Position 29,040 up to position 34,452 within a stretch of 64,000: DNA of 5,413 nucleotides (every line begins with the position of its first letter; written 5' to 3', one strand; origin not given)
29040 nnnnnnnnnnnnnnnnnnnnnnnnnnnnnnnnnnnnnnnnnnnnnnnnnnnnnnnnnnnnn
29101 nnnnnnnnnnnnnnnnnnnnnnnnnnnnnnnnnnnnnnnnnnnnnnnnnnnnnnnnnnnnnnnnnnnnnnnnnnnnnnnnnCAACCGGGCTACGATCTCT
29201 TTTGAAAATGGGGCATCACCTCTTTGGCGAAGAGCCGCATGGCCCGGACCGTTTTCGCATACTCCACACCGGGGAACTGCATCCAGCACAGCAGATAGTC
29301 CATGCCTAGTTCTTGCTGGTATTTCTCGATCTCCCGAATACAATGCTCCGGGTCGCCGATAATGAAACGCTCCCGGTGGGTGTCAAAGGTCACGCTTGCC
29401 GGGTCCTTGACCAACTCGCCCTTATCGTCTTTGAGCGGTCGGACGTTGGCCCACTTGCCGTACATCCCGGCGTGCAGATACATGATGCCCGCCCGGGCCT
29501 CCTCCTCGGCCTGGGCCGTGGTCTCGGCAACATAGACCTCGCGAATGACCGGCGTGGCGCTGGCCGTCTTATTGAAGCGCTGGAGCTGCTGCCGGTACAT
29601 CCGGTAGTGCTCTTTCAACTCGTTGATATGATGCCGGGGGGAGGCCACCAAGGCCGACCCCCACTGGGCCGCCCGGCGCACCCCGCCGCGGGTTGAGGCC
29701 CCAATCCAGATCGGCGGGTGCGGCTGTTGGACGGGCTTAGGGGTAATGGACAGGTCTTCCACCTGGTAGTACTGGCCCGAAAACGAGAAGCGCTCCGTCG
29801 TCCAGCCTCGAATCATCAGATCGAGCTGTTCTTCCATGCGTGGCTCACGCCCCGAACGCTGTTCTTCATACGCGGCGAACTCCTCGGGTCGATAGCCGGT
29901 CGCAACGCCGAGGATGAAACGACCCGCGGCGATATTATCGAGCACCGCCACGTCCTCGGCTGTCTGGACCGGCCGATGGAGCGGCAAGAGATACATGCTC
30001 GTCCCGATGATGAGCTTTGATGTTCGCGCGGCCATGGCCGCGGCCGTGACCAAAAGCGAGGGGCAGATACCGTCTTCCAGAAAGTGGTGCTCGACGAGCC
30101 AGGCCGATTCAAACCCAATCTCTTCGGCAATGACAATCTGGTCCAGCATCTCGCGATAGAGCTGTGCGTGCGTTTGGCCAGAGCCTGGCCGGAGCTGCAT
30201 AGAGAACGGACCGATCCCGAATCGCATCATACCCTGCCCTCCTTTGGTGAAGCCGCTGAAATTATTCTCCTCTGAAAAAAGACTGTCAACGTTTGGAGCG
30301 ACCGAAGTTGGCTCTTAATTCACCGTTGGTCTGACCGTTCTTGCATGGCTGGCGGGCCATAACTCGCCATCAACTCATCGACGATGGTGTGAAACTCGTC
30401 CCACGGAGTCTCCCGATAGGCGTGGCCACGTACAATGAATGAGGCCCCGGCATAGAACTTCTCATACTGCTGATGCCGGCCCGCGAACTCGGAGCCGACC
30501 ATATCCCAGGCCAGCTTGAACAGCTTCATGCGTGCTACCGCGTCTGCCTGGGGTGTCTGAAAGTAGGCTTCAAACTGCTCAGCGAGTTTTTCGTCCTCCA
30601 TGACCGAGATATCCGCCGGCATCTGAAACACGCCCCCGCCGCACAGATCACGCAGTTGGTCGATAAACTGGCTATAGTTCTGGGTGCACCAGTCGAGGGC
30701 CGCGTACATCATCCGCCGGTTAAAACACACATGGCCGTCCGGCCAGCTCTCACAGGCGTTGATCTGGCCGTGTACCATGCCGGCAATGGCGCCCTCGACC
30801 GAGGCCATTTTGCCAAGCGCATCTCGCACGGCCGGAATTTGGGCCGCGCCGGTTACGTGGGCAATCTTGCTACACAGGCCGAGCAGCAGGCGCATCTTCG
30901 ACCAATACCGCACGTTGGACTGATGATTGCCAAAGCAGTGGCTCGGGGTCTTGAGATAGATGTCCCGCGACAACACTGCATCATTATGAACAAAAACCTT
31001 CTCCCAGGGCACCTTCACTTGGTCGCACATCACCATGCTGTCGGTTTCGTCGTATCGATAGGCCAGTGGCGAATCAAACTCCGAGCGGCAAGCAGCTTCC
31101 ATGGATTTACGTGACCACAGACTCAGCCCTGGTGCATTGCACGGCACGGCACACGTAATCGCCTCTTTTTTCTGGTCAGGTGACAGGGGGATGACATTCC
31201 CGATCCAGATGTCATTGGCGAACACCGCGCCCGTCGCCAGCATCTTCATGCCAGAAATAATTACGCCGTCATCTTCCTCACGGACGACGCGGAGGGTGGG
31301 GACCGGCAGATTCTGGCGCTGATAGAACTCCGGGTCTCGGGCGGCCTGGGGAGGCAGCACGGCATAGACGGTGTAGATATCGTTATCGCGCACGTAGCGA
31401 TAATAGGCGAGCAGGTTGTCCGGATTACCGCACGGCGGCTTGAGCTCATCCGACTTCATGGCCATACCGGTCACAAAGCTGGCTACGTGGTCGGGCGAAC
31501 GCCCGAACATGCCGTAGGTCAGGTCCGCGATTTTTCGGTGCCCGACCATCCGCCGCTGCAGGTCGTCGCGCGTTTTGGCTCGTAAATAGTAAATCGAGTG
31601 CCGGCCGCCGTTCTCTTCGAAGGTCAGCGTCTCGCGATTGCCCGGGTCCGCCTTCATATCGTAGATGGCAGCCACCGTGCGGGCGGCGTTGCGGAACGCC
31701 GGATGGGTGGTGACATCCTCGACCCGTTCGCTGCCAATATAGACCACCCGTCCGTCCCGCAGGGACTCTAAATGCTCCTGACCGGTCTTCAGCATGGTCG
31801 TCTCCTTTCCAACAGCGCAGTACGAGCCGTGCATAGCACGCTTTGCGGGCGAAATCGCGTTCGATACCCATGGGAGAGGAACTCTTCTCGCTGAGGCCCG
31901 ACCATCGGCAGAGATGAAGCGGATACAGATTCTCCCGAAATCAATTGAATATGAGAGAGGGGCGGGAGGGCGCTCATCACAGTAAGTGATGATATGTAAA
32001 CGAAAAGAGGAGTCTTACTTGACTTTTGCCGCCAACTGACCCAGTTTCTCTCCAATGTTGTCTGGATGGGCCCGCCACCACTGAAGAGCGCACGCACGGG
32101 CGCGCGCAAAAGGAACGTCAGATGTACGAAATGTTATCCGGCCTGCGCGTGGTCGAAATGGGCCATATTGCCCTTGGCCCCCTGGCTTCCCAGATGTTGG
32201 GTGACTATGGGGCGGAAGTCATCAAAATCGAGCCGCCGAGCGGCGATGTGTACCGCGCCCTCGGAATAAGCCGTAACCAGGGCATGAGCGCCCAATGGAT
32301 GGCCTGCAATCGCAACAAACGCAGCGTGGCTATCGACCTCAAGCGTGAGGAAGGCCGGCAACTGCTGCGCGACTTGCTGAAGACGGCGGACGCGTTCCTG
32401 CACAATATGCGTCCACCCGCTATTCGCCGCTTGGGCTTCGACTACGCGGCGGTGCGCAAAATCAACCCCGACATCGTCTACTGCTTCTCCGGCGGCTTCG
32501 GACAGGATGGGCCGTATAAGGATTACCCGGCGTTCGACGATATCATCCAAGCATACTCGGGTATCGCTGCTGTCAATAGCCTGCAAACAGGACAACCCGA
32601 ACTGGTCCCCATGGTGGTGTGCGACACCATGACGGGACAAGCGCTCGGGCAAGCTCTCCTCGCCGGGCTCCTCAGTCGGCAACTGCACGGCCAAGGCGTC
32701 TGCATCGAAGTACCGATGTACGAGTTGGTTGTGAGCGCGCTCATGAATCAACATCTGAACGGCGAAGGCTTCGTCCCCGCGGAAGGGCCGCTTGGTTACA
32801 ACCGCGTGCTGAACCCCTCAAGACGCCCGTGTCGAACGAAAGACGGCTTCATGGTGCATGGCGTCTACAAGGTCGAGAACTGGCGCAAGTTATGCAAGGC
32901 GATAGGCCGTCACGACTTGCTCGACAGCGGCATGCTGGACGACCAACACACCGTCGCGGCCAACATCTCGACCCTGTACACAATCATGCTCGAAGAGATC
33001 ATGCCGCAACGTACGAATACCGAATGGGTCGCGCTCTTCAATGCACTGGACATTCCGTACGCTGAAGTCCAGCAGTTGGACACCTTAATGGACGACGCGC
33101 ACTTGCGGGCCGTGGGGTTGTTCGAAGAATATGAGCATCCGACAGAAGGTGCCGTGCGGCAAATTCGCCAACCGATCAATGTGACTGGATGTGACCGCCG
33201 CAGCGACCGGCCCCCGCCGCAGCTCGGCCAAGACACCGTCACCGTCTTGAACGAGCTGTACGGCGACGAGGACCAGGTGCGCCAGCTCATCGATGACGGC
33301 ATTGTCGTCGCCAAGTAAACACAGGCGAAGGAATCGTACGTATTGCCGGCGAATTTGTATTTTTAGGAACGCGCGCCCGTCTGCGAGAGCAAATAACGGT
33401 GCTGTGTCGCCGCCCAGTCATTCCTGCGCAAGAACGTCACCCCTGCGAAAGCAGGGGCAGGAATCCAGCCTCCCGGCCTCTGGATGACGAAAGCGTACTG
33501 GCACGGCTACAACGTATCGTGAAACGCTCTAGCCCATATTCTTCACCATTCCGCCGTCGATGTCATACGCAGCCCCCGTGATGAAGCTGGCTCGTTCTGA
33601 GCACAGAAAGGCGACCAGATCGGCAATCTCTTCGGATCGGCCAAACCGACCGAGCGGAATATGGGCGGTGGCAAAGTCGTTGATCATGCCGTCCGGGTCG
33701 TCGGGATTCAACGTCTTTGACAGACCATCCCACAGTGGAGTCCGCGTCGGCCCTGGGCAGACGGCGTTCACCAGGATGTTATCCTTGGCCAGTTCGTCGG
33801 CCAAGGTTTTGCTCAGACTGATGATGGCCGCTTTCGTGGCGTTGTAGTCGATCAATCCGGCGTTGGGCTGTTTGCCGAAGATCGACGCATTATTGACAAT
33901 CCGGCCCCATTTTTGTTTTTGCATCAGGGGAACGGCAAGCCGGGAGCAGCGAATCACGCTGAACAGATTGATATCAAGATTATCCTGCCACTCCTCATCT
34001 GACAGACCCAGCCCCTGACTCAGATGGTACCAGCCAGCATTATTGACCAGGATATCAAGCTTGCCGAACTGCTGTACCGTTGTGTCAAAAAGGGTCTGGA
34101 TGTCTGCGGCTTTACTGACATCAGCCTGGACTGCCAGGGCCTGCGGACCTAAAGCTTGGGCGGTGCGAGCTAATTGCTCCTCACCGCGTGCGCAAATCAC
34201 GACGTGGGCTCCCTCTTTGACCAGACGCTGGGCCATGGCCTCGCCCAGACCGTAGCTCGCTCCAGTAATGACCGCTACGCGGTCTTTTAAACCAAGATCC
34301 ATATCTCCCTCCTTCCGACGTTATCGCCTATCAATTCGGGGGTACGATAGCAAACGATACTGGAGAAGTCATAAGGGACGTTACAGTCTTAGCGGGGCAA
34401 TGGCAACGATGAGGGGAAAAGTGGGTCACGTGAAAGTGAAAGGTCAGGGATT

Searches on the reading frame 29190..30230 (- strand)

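Call 19: search_protein_families(library=pfam, proteins=[window:29190-30230:-], max_evalue=0.001)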
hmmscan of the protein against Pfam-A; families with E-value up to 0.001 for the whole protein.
window:29190-30230:- (346 aa): 1 family
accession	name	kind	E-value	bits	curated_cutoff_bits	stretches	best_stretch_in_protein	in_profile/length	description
PF00296.26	Bac_luciferase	-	4.3e-59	200.9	27.9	1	16-306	12-309/314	Luciferase-like monooxygenase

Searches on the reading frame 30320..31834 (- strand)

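Call 19: search_protein_families(library=pfam, proteins=[window:30320-31834:-], max_evalue=0.001)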
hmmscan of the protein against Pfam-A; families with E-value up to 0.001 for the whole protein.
window:30320-31834:- (504 aa): 2 families
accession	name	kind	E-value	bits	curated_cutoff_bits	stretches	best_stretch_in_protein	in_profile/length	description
PF11794.13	HpaB_N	-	5.1e-77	259.6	35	1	17-282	1-270/270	4-hydroxyphenylacetate 3-hydroxylase N terminal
PF03241.18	HpaB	-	1.2e-44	152.4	25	1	291-489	3-201/202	4-hydroxyphenylacetate 3-hydroxylase C terminal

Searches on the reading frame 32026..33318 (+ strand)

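Call 19: search_protein_families(library=pfam, proteins=[window:32026-33318:+], max_evalue=0.001)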
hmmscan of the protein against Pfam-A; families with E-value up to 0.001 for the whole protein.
window:32026-33318:+ (430 aa): 1 family
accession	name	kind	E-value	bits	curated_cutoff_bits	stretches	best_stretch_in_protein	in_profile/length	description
PF02515.22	CoA_transf_3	-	2e-103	346.8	23.3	1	37-404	1-366/366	CoA-transferase family III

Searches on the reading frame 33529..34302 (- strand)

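Call 19: search_protein_families(library=pfam, proteins=[window:33529-34302:-], max_evalue=0.001)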
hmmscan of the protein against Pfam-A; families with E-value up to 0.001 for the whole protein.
window:33529-34302:- (257 aa): 5 families
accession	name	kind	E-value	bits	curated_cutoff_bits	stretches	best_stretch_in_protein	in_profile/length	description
PF13561.12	adh_short_C2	-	2.4e-64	217.6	27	1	14-252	1-235/236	Enoyl-(Acyl carrier protein) reductase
PF00106.31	adh_short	-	2e-60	204.1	26.6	1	8-196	1-192/195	short chain dehydrogenase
PF08659.16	KR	-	9.8e-09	35.8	22.6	1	11-158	4-154/180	KR domain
PF03807.23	F420_oxidored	-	4.3e-05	24.5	21.6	1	19-68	10-62/94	NADP oxidoreductase coenzyme F420-dependent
PF02882.25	THF_DHG_CYH_C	-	0.00026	20.8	27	0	5-48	34-77/160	Tetrahydrofolate dehydrogenase/cyclohydrolase, NAD(P)-binding domain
